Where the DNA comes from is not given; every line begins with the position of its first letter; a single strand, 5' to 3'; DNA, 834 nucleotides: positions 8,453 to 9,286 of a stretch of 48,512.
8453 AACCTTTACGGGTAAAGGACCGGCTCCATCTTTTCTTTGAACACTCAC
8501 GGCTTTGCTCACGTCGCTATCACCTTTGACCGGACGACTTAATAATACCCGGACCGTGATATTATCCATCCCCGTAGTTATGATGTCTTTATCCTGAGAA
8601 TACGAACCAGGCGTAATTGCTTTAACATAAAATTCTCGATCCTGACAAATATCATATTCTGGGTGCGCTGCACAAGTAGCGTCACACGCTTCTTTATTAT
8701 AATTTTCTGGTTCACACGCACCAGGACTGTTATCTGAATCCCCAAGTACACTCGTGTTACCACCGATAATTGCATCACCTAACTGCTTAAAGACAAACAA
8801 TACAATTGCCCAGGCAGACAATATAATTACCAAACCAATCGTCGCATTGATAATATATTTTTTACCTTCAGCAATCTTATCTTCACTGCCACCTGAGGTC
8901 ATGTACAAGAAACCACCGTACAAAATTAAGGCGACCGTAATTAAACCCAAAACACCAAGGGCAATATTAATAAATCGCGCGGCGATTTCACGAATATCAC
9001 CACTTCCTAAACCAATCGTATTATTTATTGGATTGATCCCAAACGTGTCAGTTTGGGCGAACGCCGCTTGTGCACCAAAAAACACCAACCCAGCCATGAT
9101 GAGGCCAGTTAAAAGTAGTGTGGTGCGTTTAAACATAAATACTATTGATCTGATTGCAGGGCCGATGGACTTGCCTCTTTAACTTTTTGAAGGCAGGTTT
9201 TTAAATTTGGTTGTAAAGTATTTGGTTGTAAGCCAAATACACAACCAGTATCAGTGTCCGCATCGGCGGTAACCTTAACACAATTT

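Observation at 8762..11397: Paralogous T4SS-pilin-like (VirB2/TrbC-type) membrane hairpins used as N-terminal anchors of two adjacent huge proteins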

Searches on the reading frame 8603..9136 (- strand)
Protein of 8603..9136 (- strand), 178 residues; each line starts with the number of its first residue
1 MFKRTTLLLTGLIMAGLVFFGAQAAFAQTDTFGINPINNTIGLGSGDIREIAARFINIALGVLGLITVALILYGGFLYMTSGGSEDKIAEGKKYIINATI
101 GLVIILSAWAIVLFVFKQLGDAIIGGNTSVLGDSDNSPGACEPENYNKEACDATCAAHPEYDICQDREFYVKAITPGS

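Call 7: search_protein_families(library=pfam, proteins=[window:8603-9136:-], max_evalue=1)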
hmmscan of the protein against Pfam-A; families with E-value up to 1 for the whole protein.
seq(178 aa): 2 families
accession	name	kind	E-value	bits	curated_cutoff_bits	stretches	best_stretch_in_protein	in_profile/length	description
PF18895.5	T4SS_pilin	-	2.8e-11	43.8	26.6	1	47-114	4-70/71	Type IV secretion system pilin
PF04290.18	DctQ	-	0.075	13.4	28.3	1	9-118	25-129/132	Tripartite ATP-independent periplasmic transporters, DctQ component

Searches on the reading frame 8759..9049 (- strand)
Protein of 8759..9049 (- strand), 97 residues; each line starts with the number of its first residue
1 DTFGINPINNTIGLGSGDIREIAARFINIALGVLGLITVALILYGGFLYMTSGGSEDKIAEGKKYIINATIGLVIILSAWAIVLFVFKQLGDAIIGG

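Call 16: find_homologous_proteins(query=window:8759-9049:-, max_evalue=0.001)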
Query seq(97 aa) (97 aa): 15 proteins with E <= 0.001 among 28 candidates.
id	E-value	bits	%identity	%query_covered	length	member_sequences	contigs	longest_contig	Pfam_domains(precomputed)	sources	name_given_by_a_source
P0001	1.2e-20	91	54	96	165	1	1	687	PF18895.6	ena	-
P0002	1.4e-19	88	56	89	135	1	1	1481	PF18895.6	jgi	jgi:hypothetical protein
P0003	1.9e-19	87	59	82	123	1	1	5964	PF18895.6,PF04956.19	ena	-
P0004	3.2e-17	80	52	95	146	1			PF18895.6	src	-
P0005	6.8e-17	79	53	86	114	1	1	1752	PF18895.6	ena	-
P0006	9.2e-17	79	50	85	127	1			PF18895.6,PF04956.19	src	-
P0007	3.8e-15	74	47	94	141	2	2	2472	PF18895.6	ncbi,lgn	-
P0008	9.2e-14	69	53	80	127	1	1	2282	PF18895.6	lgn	-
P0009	1.8e-13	68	50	82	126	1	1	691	PF18895.6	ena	-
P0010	2.4e-13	68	48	96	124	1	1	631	PF18895.6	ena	-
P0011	7.1e-12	63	47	80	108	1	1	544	PF18895.6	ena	-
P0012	8.9e-11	60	41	94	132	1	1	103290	PF18895.6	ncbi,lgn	-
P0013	1.5e-10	59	40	92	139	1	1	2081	PF18895.6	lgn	-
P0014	2.5e-9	55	51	67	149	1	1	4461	PF18895.6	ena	-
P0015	2.7e-5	42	30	96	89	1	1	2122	PF18895.6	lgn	-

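Call 29: search_protein_representatives(alignment_id=A2)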
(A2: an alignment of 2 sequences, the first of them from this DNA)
Query: 2 sequences, 97 profile positions. Proteins with E-value up to 0.001 (for the whole library): 43757; up to 1e-10: 9522; up to 1e-30: 22. The best 150 are listed.
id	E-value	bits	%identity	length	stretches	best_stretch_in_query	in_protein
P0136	2.8e-52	190.7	-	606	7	38-82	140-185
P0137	1.2e-44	166.3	-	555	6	24-85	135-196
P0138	2.8e-44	165.1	-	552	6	16-96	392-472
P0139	3.8e-43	161.5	-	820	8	26-86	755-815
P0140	1.4e-41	156.4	-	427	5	20-86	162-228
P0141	8.3e-40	150.8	-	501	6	24-86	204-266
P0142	6.9e-39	147.8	-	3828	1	1-96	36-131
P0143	2.0e-38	146.3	-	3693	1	1-96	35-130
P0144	1.4e-36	140.5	-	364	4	20-86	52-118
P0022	1.6e-36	140.2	-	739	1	1-97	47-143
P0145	1.6e-35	137.0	-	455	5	24-93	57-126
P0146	4.4e-35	135.6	-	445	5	15-94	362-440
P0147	2.1e-34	133.4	-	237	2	14-94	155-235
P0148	5.4e-34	132.1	-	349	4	26-86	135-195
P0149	7.3e-34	131.7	-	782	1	1-95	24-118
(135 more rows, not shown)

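Call 54: search_solved_structures(query=A1, max_evalue=10, show_alignments=2)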
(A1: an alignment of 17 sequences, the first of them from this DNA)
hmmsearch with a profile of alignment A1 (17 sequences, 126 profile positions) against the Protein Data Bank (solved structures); distinct sequences matched with E-value up to 10: 0.

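Call 57: predict_structure(alignment_id=A1)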
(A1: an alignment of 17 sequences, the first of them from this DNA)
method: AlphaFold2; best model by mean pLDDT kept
length: 97 residues; sequences in the alignment: 17
mean_pLDDT: 80.4   pTM: 0.56
mean pLDDT of the five models: 80.4, 80.0, 79.2, 78.6, 78.0
residues with pLDDT >= 90: 44; 70-90: 31; 50-70: 7; < 50: 15
segments of 3 or more residues with pLDDT < 50: 1-5, 7-15
pLDDT, mean of each block of 10 residues (from residue 1): 46 56 86 93 93 89 94 93 86 64
secondary structure, 60 per line:
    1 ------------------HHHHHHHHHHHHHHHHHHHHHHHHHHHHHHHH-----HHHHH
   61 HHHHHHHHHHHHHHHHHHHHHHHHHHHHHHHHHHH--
elements in order: H19-50 H56-95

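Call 59: fold_search(model_id=the predicted structure, library=pdb)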
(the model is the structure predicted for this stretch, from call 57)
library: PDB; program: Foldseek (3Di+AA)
matches with E <= 10: 176; with E <= 0.001: 0
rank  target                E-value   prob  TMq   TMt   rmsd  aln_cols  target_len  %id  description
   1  5dwk_B                1.4e+00  0.23  0.32  0.28   6.8        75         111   17  Diacylglycerol Kinase solved by multi crystal multi orientation native SAD (released 2016-03-23)
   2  9sv3_D                1.5e+00  0.87  0.57  0.26   2.7        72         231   15  Local refinement of EloB/EloC/VHL/CV2a/14-3-3zeta/ERa from pose 1 (released 2025-12-03)
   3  3teq_A                1.9e+00  0.51  0.51  0.49   4.8        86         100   12  Crystal structure of SOAR domain (released 2012-04-11)
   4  1urf_MODEL_1_A        2.1e+00  0.20  0.37  0.43   5.8        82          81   15  HR1b domain from PRK1 (released 2003-11-06)
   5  5n9j_Z                2.2e+00  0.51  0.54  0.46   3.5        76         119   14  Core Mediator of transcriptional regulation (released 2017-05-17)
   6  5dwk_E                2.2e+00  0.20  0.35  0.40   6.7        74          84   18  Diacylglycerol Kinase solved by multi crystal multi orientation native SAD (released 2016-03-23)
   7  1ohh_MODEL_2_G        2.4e+00  0.69  0.61  0.63   4.4        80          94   10  BOVINE MITOCHONDRIAL F1-ATPASE complexed with the inhibitor protein IF1 (released 2003-06-09)
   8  4h63_V                2.4e+00  0.51  0.54  0.46   3.3        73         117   15  Structure of the Schizosaccharomyces pombe Mediator head module (released 2012-10-31)
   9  2y3h_C                2.4e+00  0.44  0.52  0.47   8.3       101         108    7  E63Q mutant of Cupriavidus metallidurans CH34 CnrXs (released 2011-03-30)
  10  6s1k_E                2.4e+00  0.21  0.37  0.35   4.9        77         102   10  E. coli Core Signaling Unit, carrying QQQQ receptor mutation (released 2020-01-22)
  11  6bpl_A                2.4e+00  0.21  0.40  0.09   8.5        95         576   10  E. coli MsbA in complex with LPS and inhibitor G907 (released 2018-05-02)
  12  3epv_C                2.5e+00  0.77  0.52  0.48   2.9        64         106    5  X-ray Structure of the Metal-sensor CnrX in both the Apo- and Copper-bound Forms (released 2008-11-25)
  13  6h2f_E                2.5e+00  0.20  0.38  0.16   5.0        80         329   15  Structure of the pre-pore AhlB of the tripartite alpha-pore forming toxin, AHL, from Aeromonas hydrophila. (released 2019-07-10)
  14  8jjr_r                2.5e+00  0.16  0.32  0.26   5.4        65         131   22  Cryo-EM structure of Symbiodinium photosystem I (released 2024-05-15)
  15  2y39                  2.7e+00  0.60  0.50  0.45   7.3        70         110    4  Ni-bound form of Cupriavidus metallidurans CH34 CnrXs (released 2011-03-30)
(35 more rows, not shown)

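Call 61: find_encoding_contigs(protein=P0012, flank=10000, max_places=2)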
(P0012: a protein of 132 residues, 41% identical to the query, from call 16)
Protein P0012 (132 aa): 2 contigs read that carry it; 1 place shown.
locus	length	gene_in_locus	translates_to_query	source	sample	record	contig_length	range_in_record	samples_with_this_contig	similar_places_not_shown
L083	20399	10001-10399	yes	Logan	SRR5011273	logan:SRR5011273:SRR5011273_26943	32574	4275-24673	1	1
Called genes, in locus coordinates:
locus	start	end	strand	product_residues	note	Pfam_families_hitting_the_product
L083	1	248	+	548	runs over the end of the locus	PF02776:TPP_enzyme_N, PF00205:TPP_enzyme_M, PF02775:TPP_enzyme_C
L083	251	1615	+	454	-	PF00171:Aldedh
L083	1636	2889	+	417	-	PF00070:Pyr_redox (faint), PF07992:Pyr_redox_2, PF22366:NDH2_C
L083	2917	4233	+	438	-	PF00342:PGI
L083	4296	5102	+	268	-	PF06550:SPP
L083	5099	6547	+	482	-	PF01547:SBP_bac_1, PF13416:SBP_bac_8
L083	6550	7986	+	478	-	-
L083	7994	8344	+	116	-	PF18895:T4SS_pilin (weak)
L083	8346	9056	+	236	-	PF18895:T4SS_pilin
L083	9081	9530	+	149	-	PF18895:T4SS_pilin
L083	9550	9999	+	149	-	PF18895:T4SS_pilin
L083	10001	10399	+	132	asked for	PF18895:T4SS_pilin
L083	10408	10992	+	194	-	PF18895:T4SS_pilin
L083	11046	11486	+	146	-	PF18895:T4SS_pilin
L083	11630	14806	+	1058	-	-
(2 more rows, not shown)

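Call 62: find_encoding_contigs(protein=P0003, flank=6000, max_places=2)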
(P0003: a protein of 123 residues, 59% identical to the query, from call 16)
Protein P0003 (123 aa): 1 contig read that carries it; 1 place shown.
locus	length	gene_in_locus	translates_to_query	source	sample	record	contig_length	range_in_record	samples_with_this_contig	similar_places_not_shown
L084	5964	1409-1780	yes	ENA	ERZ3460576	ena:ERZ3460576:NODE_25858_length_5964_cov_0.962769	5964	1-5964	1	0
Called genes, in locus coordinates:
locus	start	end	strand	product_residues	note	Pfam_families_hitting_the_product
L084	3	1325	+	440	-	?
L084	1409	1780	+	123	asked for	PF04956:TrbC (faint), PF18895:T4SS_pilin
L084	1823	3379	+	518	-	-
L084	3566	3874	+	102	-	-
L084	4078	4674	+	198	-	-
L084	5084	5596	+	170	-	-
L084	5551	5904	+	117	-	-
